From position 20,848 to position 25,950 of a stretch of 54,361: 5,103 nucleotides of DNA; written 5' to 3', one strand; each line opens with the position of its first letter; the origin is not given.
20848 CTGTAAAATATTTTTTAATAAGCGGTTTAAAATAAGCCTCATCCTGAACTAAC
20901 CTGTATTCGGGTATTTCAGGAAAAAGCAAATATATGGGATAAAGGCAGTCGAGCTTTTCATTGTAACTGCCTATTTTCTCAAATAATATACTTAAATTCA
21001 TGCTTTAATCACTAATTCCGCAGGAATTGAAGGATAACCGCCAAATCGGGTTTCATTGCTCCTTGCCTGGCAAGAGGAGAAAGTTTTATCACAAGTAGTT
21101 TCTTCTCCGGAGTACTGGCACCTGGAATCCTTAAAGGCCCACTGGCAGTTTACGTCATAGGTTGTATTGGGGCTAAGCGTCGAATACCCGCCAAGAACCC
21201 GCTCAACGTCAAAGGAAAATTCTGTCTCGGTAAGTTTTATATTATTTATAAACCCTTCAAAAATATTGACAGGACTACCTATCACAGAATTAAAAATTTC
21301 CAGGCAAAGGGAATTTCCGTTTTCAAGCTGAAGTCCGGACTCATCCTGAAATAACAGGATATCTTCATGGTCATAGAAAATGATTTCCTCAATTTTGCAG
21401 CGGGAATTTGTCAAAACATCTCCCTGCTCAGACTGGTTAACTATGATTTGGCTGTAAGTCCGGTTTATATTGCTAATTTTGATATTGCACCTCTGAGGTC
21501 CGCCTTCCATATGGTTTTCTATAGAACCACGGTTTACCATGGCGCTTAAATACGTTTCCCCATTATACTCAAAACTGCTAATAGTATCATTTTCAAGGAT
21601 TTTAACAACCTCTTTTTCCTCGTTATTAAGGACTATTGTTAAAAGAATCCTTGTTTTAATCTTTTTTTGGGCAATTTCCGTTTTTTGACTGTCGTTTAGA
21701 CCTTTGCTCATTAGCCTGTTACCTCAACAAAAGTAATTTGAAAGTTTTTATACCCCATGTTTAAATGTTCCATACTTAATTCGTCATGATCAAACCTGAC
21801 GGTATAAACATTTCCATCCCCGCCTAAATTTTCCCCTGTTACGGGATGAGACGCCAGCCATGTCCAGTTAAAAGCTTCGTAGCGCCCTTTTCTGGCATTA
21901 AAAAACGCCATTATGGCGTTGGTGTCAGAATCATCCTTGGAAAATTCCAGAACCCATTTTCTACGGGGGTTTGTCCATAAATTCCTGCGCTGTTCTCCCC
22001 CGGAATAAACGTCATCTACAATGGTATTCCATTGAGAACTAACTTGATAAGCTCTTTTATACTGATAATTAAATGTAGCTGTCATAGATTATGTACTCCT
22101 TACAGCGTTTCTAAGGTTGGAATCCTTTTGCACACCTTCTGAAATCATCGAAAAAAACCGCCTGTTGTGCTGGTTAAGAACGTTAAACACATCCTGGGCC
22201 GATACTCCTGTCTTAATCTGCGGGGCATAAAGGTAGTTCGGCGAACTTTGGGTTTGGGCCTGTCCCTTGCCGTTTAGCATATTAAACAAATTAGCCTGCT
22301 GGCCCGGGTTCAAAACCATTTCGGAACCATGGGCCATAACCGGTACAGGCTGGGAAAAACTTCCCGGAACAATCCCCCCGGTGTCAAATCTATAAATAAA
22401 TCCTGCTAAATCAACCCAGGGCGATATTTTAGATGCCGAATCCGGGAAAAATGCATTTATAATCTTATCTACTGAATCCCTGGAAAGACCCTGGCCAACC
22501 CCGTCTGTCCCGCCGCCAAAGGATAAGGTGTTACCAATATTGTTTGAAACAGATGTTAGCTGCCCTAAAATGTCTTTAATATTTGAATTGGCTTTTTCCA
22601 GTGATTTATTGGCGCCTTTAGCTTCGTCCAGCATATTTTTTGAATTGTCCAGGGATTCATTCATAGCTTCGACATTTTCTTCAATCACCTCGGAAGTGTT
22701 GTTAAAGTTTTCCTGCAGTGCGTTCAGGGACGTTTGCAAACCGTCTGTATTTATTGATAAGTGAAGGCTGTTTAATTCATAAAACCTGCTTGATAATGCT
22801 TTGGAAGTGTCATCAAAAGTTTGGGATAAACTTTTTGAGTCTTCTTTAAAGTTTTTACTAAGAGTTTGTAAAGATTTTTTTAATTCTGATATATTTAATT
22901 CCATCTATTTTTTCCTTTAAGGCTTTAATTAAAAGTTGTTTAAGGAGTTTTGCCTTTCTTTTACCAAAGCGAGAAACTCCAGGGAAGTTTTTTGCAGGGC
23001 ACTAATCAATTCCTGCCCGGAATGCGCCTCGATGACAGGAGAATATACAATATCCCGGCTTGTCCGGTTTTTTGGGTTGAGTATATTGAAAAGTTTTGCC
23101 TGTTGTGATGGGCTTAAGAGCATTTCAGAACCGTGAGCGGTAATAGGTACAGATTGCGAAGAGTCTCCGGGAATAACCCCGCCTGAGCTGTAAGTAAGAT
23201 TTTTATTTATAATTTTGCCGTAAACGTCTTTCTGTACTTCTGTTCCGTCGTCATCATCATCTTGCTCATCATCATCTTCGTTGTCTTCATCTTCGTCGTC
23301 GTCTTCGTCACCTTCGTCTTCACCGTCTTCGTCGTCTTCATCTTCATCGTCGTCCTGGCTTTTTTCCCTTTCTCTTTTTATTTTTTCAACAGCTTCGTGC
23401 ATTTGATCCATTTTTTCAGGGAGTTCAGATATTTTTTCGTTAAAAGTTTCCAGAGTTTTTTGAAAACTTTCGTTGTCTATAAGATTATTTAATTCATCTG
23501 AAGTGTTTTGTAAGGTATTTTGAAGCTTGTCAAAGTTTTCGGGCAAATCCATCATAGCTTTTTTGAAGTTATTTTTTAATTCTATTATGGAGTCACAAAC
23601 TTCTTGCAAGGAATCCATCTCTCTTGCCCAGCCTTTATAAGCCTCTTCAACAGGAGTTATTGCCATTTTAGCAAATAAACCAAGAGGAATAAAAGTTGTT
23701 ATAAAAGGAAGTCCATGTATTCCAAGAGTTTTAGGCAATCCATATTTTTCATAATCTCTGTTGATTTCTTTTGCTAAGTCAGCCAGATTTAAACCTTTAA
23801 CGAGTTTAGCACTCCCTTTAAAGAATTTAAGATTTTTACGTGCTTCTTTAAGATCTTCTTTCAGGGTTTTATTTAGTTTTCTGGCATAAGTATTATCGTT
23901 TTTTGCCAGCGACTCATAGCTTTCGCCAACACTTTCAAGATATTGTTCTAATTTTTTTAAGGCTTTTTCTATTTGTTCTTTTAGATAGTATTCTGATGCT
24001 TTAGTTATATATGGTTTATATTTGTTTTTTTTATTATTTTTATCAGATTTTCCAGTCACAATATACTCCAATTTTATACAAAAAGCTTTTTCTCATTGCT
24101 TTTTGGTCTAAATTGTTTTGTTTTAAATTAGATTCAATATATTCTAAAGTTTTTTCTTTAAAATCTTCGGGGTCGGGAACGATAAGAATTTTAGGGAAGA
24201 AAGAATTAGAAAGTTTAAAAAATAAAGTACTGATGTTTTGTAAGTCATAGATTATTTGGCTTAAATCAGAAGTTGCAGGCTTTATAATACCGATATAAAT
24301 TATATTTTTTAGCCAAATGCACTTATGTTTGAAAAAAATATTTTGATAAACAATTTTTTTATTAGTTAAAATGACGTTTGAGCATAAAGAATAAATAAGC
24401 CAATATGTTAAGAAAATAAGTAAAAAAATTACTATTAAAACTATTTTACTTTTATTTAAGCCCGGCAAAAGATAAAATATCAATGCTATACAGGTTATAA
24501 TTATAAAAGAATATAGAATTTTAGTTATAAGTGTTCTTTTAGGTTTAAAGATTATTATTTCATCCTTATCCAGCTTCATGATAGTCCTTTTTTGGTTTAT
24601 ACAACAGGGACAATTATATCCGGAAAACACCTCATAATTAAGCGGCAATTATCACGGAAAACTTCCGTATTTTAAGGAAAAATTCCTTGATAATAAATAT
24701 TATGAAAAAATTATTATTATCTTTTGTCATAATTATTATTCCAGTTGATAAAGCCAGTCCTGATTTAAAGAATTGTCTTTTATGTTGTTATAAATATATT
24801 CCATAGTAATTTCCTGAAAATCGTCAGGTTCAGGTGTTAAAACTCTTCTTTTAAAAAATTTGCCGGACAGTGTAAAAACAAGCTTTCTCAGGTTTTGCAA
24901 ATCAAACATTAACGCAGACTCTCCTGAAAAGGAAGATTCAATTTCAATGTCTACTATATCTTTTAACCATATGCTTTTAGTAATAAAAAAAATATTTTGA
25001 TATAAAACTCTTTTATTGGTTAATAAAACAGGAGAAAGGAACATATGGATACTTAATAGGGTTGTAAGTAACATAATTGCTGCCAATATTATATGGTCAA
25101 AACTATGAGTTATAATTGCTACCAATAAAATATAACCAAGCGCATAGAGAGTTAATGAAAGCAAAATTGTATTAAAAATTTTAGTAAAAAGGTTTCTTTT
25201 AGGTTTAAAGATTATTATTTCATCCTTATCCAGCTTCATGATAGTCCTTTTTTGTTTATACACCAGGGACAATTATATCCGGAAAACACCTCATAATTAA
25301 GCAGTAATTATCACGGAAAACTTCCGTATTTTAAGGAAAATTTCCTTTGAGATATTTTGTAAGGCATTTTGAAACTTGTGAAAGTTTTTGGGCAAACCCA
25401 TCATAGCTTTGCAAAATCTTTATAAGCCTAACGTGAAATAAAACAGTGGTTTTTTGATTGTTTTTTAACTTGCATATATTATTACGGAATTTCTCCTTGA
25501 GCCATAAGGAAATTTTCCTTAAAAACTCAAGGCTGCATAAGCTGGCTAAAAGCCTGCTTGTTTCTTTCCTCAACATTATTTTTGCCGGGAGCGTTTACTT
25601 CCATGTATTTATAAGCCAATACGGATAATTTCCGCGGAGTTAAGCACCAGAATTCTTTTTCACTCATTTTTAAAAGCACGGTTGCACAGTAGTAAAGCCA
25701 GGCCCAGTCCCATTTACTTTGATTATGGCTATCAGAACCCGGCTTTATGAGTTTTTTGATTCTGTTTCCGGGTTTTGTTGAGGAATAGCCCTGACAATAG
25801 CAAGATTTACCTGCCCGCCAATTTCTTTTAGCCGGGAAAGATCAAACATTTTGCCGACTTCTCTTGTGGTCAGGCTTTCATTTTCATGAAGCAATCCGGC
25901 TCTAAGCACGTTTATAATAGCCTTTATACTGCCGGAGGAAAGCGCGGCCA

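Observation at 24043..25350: Tandem, diverged membrane-protein morons (bPH-like) inserted between tail chaperone and tape-measure genes, with near-identical leaders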

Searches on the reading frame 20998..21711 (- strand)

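Call 7: search_protein_families(library=phrogs, proteins=[window:20998-21711:-], max_evalue=0.01)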
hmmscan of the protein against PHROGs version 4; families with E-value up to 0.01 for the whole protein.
window:20998-21711:- (237 aa): 2 families
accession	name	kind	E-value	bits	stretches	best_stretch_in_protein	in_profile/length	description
phrog_778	-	tail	6e-09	36.7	1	206-232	239-266/287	tail assembly protein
phrog_18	-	tail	1.4e-05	25.6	1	189-229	320-378/573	minor tail protein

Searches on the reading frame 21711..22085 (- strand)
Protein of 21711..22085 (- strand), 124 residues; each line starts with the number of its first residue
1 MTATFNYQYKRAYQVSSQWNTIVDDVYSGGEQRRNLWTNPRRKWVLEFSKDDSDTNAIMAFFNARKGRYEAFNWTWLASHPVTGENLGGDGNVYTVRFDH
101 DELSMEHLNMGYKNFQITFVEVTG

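Call 7: search_protein_families(library=phrogs, proteins=[window:21711-22085:-], max_evalue=0.01)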
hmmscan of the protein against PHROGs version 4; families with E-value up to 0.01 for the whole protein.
window:21711-22085:- (124 aa): 4 families
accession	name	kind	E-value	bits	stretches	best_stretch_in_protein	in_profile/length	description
phrog_2913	-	other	9.6e-13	49.3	1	16-88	120-193/306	glycoside hydrolase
phrog_1082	-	tail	0.00098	18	0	11-52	518-559/1061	tail assembly protein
phrog_14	-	tail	0.0038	17.4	1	2-122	6-113/366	minor tail protein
phrog_38152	-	unknown function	0.0071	17.1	1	4-76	6-78/234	-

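Call 104: find_related_loci(query=window:21711-22085:-, collection=viral_contigs, flank=6000)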
Query window:21711-22085:- (124 aa) in viral_contigs; peptide patterns used: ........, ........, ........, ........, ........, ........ (x = any residue, [..] = any of these).
10 stretches matched a pattern; 3 encode a relative of the query (tblastn E <= 1e-3); 3 distinct loci.
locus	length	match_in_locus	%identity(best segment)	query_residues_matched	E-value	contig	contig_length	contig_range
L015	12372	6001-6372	75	1-124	2e-66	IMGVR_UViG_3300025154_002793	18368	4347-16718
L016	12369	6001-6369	76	1-123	3e-65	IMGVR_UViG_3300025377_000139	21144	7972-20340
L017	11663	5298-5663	62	1-123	2e-47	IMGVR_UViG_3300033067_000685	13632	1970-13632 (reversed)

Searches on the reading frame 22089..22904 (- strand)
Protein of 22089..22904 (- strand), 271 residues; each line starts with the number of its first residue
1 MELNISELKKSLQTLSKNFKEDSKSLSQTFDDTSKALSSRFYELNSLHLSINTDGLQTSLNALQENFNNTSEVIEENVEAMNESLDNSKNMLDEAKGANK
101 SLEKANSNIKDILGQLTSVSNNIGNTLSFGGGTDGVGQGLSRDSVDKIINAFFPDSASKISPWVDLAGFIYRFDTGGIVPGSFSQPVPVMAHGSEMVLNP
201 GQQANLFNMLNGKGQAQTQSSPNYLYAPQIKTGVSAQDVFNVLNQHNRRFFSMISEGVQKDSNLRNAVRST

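Call 4: search_protein_families(library=pfam, proteins=[window:22089-22904:-], max_evalue=1)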
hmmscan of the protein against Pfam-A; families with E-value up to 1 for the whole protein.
window:22089-22904:- (271 aa): 38 families (the best 25 are shown)
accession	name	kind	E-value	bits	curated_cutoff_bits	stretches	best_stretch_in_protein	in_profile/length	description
PF04513.17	Baculo_PEP_C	-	0.006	17.1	38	1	51-127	38-112/140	Baculovirus polyhedron envelope protein, PEP, C terminus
PF07745.19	Glyco_hydro_53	-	0.0063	16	24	1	52-128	220-295/340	Glycosyl hydrolase family 53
PF20379.3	DUF6674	-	0.0088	16.1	28.5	1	7-94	7-91/251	Family of unknown function (DUF6674)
PF07889.17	DUF1664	-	0.016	15.6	34.6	1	54-127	44-117/124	Protein of unknown function (DUF1664)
PF01442.23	Apolipoprotein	-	0.017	15.3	90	1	4-91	67-151/190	Apolipoprotein A1/A4/E domain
PF04048.20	Sec8_N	-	0.018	15.4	26.8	1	29-116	30-116/142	Exocyst complex component Sec8 N-terminal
PF07851.19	TMEM120A-B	-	0.068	12.9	29.8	1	6-98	8-95/324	TMEM120A/B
PF05615.18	THOC7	-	0.08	13.7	28.7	1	10-112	19-123/136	Tho complex subunit 7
PF04108.17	ATG17_like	-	0.081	12.8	43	1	4-119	163-266/355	Autophagy protein ATG17-like domain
PF02403.27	Seryl_tRNA_N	-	0.083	13.6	28.2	1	22-126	3-107/108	Seryl-tRNA synthetase N-terminal domain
PF06160.17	EzrA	-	0.084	11.6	39.6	1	6-116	211-318/557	Septation ring formation regulator, EzrA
PF06456.18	Arfaptin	-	0.098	12.7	32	1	75-130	25-80/229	Arfaptin-like domain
PF07160.18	SKA1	-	0.11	12.7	29.6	1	61-123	25-87/243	Spindle and kinetochore-associated protein 1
PF12862.13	ANAPC5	-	0.12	12.9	23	1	15-73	10-64/91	Anaphase-promoting complex subunit 5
PF04136.21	COG3_N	-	0.13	12.7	27.9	0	61-143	4-85/147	Conserved oligomeric Golgi complex subunit 3, N-terminal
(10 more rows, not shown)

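Call 7: search_protein_families(library=phrogs, proteins=[window:22089-22904:-], max_evalue=0.01)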
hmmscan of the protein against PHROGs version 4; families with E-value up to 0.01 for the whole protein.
window:22089-22904:- (271 aa): 10 families
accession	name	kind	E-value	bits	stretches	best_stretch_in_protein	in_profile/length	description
phrog_24676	-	tail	7.7e-10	38.9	1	172-221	507-559/587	tail length tape measure protein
phrog_4211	-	tail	1.7e-07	29.7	1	10-213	2417-2565/2625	tail length tape measure protein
phrog_167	-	tail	0.0011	17.8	1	5-124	175-419/1555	tail length tape measure protein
phrog_1293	-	tail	0.002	17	1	2-124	14-122/1424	tail length tape measure protein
phrog_1533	-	tail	0.0026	16.3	1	6-139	75-245/1688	tail length tape measure protein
phrog_339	-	tail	0.0034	16.6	1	14-125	456-569/1123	tail length tape measure protein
phrog_2335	-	tail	0.0045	15.9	0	171-242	1441-1521/1536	tail length tape measure protein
phrog_1538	-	tail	0.0049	16.6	1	5-126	204-332/811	tail length tape measure protein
phrog_7078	-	unknown function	0.0058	15.6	1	7-118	13-119/1179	-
phrog_5218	-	unknown function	0.0062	15.6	1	7-112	795-904/1599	-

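Call 9: search_protein_families(library=ncbifam, proteins=[window:22089-22904:-], max_evalue=1)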
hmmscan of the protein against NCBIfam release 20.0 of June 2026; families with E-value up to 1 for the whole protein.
window:22089-22904:- (271 aa): 23 families
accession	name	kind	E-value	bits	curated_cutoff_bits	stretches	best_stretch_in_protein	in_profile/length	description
TIGR00996.1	Mtu_fam_mce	paralog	2.3e-05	23.8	140.5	1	49-137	158-246/291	MCE family protein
NF045487.1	ASRP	equivalog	0.00031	19.5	300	1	4-114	164-273/593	archaea-specific SMC-related protein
TIGR04527.1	mycoplas_twoTM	subfamily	0.0049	16.6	125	1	11-126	37-155/248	MG_279/MG_280 family protein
TIGR02168.1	SMC_prok_B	equivalog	0.0094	13.7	567.35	1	6-122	787-904/1181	chromosome segregation protein SMC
NF033914.0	antiphage_ZorA_1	subfamily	0.016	13.5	190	1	5-124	292-409/619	anti-phage ZorAB system protein ZorA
NF047515.1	SpiroCoCo_C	equivalog_domain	0.024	13.8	125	1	5-122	85-202/313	SpiroCoCo family coiled-coil protein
NF053712.1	repair_DEAH_YoaA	equivalog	0.024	13.3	680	1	10-121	244-350/630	DNA repair helicase YoaA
NF009461.0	PRK12821.1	equivalog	0.05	12.2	399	1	52-116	409-474/477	aspartyl/glutamyl-tRNA amidotransferase subunit C-like protein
NF041034.1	Rad50_Sulf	equivalog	0.051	11.4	1000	1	4-123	199-320/872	DNA double-strand break repair ATPase Rad50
TIGR02169.1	SMC_prok_A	equivalog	0.054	11.1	729.4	1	18-118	341-439/1165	chromosome segregation protein SMC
NF003034.1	PRK03918.1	equivalog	0.071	11.1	700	1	7-114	249-728/878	DNA double-strand break repair ATPase Rad50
NF046104.1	PptglHdxlasePcsB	equivalog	0.078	12.2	450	1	6-109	66-168/400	peptidoglycan hydrolase PcsB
TIGR04523.1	Mplasa_alph_rch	subfamily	0.13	10.1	270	1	3-126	475-604/745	helix-rich protein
TIGR00414.1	serS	equivalog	0.18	10.8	301.65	1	14-120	13-117/418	serine--tRNA ligase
NF035934.1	ESAT6_2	subfamily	0.33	11.2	100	1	11-87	6-81/96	pore-forming ESAT-6 family protein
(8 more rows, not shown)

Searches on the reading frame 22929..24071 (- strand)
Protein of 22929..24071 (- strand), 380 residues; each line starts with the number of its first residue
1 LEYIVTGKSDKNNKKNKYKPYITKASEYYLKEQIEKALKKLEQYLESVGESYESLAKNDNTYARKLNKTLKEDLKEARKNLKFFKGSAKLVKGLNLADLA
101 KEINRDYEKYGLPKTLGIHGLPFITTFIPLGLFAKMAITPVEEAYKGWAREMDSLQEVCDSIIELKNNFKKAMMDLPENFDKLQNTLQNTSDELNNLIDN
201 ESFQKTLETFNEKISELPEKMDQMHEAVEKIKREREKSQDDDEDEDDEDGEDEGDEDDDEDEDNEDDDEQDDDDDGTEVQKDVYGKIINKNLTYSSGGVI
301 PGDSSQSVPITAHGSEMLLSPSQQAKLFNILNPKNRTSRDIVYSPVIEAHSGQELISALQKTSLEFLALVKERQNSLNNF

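Call 4: search_protein_families(library=pfam, proteins=[window:22929-24071:-], max_evalue=1)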
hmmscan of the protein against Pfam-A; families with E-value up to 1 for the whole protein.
window:22929-24071:- (380 aa): 40 families (the best 25 are shown)
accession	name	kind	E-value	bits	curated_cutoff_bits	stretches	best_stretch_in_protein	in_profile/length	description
PF07889.17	DUF1664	-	0.0003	21.3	34.6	1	165-233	35-101/124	Protein of unknown function (DUF1664)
PF06419.17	COG6_N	-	0.00039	21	27.4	1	198-241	26-69/114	Conserved oligomeric complex COG6, N-terminal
PF09073.15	BUD22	-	0.00089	19.1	37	1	187-282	105-205/435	BUD22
PF20715.2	DUF6827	-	0.0011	19.2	26.9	2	34-83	99-148/158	Domain of unknown function (DUF6827)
PF09177.16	STX6_10_61_N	-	0.0012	19.7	29.4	1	30-91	6-67/99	Syntaxin 6/10/61, N-terminal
PF25642.1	DUF7944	-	0.002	19.1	27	1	154-220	10-73/82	Domain of unknown function (DUF7944)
PF04513.17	Baculo_PEP_C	-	0.0021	18.6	38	1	161-224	46-104/140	Baculovirus polyhedron envelope protein, PEP, C terminus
PF06013.18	WXG100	-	0.0023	18.6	27.3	0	168-196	48-76/86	Proteins of 100 residues with WXG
PF06103.16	DUF948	-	0.0024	18.5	37.2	0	172-232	20-78/89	Bacterial protein of unknown function (DUF948)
PF10256.14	Erf4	-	0.0084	16.5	29.3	0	174-216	22-47/116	Golgin subfamily A member 7/ERF4 family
PF05549.16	Allexi_40kDa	-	0.01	15.9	26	1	166-246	80-159/271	Allexivirus 40kDa protein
PF09486.15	HrpB7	-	0.013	16.4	29.7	1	203-250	105-152/157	Bacterial type III secretion protein (HrpB7)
PF25240.1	PUB2_N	-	0.013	16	29.5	0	124-189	12-81/140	PUB2-like, N-terminal domain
PF02601.20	Exonuc_VII_L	-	0.013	15.5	35.9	0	2-88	136-221/315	Exonuclease VII, large subunit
PF25600.1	TRIM_CC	-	0.015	15.6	30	1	153-232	6-84/142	TRIM protein coiled-coil region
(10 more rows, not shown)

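Call 7: search_protein_families(library=phrogs, proteins=[window:22929-24071:-], max_evalue=0.01)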
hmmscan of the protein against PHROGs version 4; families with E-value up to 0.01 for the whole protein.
window:22929-24071:- (380 aa): 9 families
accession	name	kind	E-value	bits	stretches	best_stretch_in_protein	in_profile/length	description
phrog_4704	-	tail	0.00017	21.4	1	32-224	66-189/625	tail length tape measure protein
phrog_3213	-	DNA, RNA and nucleotide metabolism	0.00028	20.7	1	152-248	77-172/509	DnaB-like replicative helicase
phrog_788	-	tail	0.0012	19.6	0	135-231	194-288/297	tail protein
phrog_24676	-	tail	0.0012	18.4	1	292-337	506-553/587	tail length tape measure protein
phrog_777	-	head and packaging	0.0021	18.3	1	172-277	21-129/580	major head protein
phrog_58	-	tail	0.0025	17.2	1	35-214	189-298/1544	tail length tape measure protein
phrog_36461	-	unknown function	0.0049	15.9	1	242-283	433-476/1029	-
phrog_167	-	tail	0.0072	15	0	25-237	115-322/1555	tail length tape measure protein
phrog_1204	-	tail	0.0098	14.7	0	33-228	401-534/1483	tail protein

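Call 9: search_protein_families(library=ncbifam, proteins=[window:22929-24071:-], max_evalue=1)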
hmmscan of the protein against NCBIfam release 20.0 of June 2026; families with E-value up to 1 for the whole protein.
window:22929-24071:- (380 aa): 26 families (the best 25 are shown)
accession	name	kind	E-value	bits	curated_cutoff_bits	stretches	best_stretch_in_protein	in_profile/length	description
TIGR04527.1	mycoplas_twoTM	subfamily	0.00013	21.7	125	1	126-234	23-129/248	MG_279/MG_280 family protein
NF033927.1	alph_xenorhab_B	subfamily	0.00048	19.6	40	1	176-236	5-65/223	alpha-xenorhabdolysin family binary toxin subunit B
NF047330.1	MCR_0457_fam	subfamily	0.00099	19.7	50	1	153-220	10-74/87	MCR_0457 family protein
TIGR02872.1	spore_ytvI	equivalog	0.0018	17.8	198.15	1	107-219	44-156/341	sporulation integral membrane protein YtvI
NF043058.1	T4SS_LegC2C7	subfamily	0.0021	17.1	350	1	149-233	156-238/348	LegC2/C7 family Dot/Icm T4SS effector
NF049873.2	cytotoxin_MakE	exception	0.0062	15.6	360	1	149-237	109-195/352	alpha-pore-forming cytotoxin subunit MakE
TIGR03283.1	thy_syn_methano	equivalog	0.0068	15.9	174.55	1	150-236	28-109/201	thymidylate synthase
NF033928.1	alph_xenorhab_A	subfamily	0.01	15.2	125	1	30-198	123-289/339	alpha-xenorhabdolysin family binary toxin subunit A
TIGR00293.1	TIGR00293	equivalog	0.016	15.3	53.9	1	201-239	82-120/129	prefoldin subunit alpha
TIGR04211.1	SH3_and_anchor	equivalog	0.016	14.8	65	1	141-242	64-162/198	TIGR04211 family SH3 domain-containing protein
NF033847.1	MCP_Sipho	equivalog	0.016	14.4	75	1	178-279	14-115/549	major capsid protein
TIGR04197.1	T7SS_SACOL2603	subfamily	0.034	14.7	26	0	180-233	19-72/85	TIGR04197 family type VII secretion effector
TIGR01069.2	mutS2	equivalog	0.047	12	400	1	141-284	504-649/790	endonuclease MutS2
TIGR03930.1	WXG100_ESAT6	subfamily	0.07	13.3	44.85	0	167-196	47-76/90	WXG100 family type VII secretion target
NF047558.1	TPR_END_plus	domain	0.081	12.9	32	1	24-60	5-40/56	TPR end-of-group domain-containing protein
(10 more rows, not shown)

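Call 87: search_dna_similar(query=window:22929-24071:-, collection=phages, mode=protein, max_evalue=0.001)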
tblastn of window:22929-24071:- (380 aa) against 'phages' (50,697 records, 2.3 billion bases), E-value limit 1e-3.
No match.

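Call 89: find_related_loci(query=A6, collection=viral_contigs, flank=6000)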
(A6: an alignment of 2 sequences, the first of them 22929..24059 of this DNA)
Query A6 (376 aa) in viral_contigs; peptide patterns used: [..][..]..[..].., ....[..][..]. (x = any residue, [..] = any of these).
302 stretches matched a pattern, but none encodes a relative of the query by tblastn (E <= 1e-3).

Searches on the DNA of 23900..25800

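Call 79: search_rna_families(source=window, start=23900, end=25800, threshold=evalue, max_evalue=1)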
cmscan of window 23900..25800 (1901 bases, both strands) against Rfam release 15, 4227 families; matches with E-value up to 1: 1.
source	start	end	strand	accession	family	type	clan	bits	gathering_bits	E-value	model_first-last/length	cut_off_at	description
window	25497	25530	-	RF01835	HIV_FS2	Cis-reg; frameshift_element;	-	19.8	44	0.58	1-45/45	no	ribosomal frameshift site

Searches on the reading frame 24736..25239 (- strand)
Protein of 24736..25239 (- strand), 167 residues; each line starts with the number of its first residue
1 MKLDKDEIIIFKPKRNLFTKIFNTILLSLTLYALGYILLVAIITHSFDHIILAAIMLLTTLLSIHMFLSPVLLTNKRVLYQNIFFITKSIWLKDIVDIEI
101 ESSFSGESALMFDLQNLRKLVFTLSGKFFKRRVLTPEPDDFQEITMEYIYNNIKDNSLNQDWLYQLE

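Call 4: search_protein_families(library=pfam, proteins=[window:24736-25239:-], max_evalue=1)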
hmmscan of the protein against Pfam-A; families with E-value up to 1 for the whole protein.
window:24736-25239:- (167 aa): 0 families

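Call 7: search_protein_families(library=phrogs, proteins=[window:24736-25239:-], max_evalue=0.01)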
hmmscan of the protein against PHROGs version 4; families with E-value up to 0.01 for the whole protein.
window:24736-25239:- (167 aa): 0 families

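Call 8: search_protein_families(library=padloc, proteins=[window:24736-25239:-], max_evalue=1)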
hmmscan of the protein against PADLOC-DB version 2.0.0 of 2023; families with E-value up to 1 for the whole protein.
window:24736-25239:- (167 aa): 0 families

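Call 9: search_protein_families(library=ncbifam, proteins=[window:24736-25239:-], max_evalue=1)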
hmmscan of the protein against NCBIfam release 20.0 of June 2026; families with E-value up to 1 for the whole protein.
window:24736-25239:- (167 aa): 0 families

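Call 91: find_encoding_contigs(protein=window:24736-25239:-, flank=10000, max_places=4)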
Protein window:24736-25239:- (167 aa): no gene with exactly this product is on record in the collection.
